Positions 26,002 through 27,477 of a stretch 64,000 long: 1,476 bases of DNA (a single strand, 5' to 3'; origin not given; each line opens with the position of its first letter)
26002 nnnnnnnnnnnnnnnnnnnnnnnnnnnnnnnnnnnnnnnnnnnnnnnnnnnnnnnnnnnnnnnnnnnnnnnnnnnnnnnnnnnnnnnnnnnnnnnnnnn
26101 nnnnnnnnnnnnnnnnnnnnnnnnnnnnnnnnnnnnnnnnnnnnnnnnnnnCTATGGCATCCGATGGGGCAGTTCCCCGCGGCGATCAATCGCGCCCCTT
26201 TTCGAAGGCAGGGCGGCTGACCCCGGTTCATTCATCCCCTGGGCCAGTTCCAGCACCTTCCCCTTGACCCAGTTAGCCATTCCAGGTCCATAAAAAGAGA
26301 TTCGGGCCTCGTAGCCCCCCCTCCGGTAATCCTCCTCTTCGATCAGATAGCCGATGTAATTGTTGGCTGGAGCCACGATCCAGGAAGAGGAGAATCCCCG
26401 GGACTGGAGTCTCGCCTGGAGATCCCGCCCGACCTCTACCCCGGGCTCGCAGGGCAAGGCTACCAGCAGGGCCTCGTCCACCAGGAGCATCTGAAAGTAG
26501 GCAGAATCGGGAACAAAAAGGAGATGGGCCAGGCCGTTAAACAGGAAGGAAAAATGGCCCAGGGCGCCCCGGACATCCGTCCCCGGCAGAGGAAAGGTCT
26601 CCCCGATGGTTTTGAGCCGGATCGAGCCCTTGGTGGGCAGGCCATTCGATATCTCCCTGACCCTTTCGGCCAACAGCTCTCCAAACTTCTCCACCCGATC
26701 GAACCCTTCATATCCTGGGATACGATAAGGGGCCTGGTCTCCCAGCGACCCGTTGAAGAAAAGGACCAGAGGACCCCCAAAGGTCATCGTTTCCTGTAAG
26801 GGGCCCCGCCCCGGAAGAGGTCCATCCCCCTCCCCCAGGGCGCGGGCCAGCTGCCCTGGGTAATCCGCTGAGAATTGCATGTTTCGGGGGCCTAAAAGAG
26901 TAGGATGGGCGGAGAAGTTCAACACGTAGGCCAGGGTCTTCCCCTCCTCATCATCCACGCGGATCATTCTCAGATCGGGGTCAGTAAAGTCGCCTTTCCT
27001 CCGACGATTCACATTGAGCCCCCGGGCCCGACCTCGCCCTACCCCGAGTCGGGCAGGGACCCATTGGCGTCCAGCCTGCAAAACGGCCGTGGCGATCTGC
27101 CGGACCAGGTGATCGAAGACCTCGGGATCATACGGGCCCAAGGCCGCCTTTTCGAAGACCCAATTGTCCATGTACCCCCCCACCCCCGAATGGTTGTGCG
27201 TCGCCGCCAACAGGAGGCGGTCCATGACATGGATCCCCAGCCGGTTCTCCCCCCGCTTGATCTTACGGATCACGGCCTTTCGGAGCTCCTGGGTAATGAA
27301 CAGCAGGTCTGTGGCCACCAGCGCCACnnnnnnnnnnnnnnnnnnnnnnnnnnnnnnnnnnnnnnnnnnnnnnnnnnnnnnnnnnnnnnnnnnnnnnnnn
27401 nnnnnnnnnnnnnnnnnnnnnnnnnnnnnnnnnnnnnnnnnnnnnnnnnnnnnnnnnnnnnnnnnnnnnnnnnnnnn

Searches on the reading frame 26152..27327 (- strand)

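Call 12: search_protein_families(library=pfam, proteins=[window:26152-27327:-], max_evalue=0.001)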
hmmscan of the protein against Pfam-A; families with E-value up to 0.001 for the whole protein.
window:26152-27327:- (391 aa): 1 family
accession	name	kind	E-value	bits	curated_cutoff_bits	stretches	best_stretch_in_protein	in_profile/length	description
PF04734.18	Ceramidase_alk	-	1.2e-22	80.7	32.1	2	2-159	53-221/509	Neutral/alkaline non-lysosomal ceramidase, N-terminal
